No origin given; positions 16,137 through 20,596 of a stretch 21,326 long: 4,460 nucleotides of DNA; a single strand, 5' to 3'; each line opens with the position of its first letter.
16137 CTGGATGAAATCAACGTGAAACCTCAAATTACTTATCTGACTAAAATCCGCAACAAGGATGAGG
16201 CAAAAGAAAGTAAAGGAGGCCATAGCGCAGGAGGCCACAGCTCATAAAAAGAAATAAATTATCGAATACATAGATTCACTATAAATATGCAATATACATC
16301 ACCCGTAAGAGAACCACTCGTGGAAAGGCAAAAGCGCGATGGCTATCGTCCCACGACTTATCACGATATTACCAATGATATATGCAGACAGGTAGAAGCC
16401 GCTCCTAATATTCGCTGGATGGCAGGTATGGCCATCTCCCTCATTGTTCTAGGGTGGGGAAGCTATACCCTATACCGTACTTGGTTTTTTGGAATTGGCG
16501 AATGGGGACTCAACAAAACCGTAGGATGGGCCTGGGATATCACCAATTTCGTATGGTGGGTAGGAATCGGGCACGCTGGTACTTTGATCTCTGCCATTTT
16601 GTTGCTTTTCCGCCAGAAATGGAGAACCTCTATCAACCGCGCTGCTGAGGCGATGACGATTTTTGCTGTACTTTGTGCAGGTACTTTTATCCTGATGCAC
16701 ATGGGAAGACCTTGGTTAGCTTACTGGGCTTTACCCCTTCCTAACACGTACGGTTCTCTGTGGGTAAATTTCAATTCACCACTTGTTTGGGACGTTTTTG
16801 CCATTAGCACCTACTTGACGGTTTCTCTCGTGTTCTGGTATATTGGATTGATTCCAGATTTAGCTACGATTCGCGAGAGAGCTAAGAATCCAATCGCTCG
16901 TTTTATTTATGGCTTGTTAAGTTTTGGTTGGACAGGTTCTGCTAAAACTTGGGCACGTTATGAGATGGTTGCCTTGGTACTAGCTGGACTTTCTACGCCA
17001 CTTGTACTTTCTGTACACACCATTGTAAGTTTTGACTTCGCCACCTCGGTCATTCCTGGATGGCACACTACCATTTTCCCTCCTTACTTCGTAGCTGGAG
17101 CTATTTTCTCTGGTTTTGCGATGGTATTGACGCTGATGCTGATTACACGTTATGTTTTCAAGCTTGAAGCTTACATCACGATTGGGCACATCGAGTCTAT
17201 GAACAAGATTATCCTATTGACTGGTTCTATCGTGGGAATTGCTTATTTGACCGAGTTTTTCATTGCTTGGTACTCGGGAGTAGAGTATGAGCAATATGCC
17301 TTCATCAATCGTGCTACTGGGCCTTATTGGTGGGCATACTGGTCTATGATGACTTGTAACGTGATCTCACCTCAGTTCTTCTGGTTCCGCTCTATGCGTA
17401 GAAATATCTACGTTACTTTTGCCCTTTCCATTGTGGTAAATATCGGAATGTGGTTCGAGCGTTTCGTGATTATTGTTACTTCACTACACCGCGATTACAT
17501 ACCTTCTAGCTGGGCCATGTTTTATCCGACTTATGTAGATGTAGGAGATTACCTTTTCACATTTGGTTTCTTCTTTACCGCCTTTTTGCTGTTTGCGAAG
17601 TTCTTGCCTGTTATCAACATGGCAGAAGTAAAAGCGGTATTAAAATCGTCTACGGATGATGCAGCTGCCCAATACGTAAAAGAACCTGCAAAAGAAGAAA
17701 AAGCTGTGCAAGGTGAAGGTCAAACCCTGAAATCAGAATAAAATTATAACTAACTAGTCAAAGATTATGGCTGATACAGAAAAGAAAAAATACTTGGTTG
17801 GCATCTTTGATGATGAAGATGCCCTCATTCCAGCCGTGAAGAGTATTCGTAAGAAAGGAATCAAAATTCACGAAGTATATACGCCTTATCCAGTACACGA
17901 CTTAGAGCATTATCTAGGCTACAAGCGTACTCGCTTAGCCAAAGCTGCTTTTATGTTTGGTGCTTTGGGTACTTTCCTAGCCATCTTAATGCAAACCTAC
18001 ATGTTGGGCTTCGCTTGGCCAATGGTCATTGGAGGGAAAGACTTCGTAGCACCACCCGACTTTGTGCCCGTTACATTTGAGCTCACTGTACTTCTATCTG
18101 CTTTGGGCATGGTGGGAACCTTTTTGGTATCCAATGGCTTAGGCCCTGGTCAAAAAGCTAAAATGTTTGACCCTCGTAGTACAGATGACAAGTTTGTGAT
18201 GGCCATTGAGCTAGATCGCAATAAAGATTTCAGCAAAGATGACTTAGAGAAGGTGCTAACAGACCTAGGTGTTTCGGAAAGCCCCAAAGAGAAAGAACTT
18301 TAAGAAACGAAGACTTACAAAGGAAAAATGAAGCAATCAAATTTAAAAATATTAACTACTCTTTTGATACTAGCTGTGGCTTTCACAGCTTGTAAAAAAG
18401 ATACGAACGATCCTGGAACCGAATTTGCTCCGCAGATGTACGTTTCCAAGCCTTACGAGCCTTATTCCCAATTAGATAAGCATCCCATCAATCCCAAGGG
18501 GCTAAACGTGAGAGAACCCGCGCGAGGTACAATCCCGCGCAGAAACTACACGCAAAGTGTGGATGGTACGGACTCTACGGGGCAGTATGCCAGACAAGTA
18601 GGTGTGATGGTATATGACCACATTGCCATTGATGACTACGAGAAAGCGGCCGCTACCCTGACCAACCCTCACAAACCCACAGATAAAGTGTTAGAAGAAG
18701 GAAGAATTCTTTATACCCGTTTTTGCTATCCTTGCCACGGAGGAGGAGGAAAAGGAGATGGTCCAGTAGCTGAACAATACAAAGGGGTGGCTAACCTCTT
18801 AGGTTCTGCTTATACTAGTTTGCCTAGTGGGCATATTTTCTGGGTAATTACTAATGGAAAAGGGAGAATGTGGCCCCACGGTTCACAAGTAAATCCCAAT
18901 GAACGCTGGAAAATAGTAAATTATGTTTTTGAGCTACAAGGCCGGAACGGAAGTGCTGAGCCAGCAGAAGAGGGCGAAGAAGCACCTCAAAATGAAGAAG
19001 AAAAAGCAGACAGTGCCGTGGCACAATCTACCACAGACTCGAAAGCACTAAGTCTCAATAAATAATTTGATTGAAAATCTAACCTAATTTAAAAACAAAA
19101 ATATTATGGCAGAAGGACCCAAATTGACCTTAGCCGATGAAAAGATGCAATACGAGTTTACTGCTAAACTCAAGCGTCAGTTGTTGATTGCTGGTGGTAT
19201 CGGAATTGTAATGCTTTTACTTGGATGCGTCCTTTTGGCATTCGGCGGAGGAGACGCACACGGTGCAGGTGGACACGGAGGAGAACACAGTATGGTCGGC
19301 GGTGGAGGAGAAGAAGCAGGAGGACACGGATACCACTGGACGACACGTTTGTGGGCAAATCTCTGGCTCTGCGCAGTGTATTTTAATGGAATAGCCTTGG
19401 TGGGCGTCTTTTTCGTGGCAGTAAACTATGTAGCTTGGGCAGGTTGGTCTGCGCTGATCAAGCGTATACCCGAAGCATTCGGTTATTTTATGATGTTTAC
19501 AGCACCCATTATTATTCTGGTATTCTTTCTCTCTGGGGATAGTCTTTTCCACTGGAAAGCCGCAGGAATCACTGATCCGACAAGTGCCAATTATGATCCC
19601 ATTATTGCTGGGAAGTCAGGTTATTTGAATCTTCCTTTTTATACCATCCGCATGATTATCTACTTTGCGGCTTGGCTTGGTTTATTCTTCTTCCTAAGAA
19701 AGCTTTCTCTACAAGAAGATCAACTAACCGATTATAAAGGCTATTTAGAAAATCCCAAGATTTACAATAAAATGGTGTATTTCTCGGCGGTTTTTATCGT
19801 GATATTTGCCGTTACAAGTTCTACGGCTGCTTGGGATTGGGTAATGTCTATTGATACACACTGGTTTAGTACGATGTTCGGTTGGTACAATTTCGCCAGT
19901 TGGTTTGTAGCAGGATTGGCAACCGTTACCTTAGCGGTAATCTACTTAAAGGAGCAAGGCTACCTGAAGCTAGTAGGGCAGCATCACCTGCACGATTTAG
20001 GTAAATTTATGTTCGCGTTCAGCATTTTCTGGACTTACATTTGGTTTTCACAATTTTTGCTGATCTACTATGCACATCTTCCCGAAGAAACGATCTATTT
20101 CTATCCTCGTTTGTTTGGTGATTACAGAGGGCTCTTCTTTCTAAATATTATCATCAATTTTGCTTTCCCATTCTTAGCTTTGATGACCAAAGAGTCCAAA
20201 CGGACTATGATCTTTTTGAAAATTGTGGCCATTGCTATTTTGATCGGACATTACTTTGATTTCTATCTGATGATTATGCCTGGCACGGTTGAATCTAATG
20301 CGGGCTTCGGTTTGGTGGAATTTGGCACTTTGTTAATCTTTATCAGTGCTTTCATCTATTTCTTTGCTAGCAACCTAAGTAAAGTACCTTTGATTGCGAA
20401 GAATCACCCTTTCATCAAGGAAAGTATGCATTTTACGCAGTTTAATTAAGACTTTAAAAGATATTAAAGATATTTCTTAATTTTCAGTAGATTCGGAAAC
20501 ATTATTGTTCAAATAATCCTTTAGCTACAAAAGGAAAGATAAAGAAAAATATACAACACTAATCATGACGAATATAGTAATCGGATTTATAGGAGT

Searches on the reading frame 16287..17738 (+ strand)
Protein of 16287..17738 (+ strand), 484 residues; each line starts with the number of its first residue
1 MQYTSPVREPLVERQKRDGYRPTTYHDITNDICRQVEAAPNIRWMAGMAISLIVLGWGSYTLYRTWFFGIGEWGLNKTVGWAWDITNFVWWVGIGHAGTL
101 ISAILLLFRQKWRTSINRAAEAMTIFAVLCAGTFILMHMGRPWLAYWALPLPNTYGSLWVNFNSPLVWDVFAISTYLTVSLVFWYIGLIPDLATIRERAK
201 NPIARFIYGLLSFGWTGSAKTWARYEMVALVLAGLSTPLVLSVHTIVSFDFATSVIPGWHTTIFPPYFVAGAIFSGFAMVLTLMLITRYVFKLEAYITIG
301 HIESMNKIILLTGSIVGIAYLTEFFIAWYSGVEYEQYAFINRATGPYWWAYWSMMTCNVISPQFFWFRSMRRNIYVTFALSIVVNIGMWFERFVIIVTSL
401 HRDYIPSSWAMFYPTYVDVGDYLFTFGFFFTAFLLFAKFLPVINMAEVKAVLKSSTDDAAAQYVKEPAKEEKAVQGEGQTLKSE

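Call 7: search_protein_families(library=pfam, proteins=[window:16287-17738:+], max_evalue=0.001)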
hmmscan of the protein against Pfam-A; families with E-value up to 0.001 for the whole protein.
window:16287-17738:+ (484 aa): 1 family
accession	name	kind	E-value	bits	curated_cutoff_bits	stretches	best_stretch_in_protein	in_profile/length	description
PF03916.19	NrfD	-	6.4e-23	82.3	25.8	1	76-400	6-309/313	Polysulphide reductase, NrfD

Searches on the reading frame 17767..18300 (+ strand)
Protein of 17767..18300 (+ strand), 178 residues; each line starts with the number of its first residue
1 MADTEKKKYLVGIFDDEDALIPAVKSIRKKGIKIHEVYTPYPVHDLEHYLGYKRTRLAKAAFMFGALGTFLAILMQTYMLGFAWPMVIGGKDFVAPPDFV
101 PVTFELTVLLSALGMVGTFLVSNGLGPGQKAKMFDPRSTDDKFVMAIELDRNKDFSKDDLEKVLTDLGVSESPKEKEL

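Call 7: search_protein_families(library=pfam, proteins=[window:17767-18300:+], max_evalue=0.001)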
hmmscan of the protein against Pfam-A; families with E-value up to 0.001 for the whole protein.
window:17767-18300:+ (178 aa): 1 family
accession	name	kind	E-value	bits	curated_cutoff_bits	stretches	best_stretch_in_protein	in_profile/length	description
PF11821.13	ActD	-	2.6e-58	196.9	25.7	1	8-170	1-166/170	Alternative complex III, ActD subunit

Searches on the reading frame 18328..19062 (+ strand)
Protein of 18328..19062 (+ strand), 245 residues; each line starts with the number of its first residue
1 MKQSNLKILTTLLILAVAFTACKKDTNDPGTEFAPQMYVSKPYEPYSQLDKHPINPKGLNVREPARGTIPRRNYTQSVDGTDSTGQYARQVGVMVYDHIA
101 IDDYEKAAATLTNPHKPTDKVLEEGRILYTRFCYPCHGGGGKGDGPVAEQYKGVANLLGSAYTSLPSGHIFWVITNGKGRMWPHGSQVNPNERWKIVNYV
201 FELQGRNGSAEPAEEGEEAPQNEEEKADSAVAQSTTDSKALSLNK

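Call 7: search_protein_families(library=pfam, proteins=[window:18328-19062:+], max_evalue=0.001)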
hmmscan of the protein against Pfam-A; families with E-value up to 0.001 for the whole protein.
window:18328-19062:+ (245 aa): 2 families
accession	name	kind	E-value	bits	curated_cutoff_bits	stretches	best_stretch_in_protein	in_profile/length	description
PF13442.11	Cytochrome_CBB3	-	1.1e-11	45.4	27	1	122-200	3-68/68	Cytochrome C oxidase, cbb3-type, subunit III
PF00034.26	Cytochrom_C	-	2.9e-06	28.9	21.3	1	123-200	2-86/90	Cytochrome c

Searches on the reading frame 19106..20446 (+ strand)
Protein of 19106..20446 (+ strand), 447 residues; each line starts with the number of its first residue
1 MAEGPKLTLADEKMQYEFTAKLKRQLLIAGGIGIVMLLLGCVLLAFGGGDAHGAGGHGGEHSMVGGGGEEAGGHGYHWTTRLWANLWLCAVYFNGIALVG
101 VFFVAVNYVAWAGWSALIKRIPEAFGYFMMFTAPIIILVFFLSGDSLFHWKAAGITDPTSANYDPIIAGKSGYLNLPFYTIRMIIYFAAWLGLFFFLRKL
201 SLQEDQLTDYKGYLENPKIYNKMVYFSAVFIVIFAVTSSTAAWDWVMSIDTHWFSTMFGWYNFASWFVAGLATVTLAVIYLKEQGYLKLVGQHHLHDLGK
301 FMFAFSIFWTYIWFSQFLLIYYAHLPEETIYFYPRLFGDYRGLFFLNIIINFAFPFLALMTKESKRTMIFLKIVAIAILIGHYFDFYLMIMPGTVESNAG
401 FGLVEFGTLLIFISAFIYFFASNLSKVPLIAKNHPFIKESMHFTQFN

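Call 7: search_protein_families(library=pfam, proteins=[window:19106-20446:+], max_evalue=0.001)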
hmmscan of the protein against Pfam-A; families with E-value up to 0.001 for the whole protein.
window:19106-20446:+ (447 aa): 0 families

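Call 40: find_encoding_contigs(protein=window:19106-20446:+, flank=10000, max_places=6)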
Protein window:19106-20446:+ (447 aa): 1 contig read that carries it; 1 place shown.
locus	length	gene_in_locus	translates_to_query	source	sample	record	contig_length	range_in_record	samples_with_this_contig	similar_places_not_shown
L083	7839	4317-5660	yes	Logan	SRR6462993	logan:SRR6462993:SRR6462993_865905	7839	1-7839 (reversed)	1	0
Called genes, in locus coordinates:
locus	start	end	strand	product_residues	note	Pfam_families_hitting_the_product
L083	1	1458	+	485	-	?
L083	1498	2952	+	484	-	PF03916:NrfD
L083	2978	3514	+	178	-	PF11821:ActD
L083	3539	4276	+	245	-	PF00034:Cytochrom_C (faint), PF13442:Cytochrome_CBB3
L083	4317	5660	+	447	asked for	-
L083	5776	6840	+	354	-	PF02790:COX2_TM (weak), PF00116:COX2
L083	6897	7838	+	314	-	?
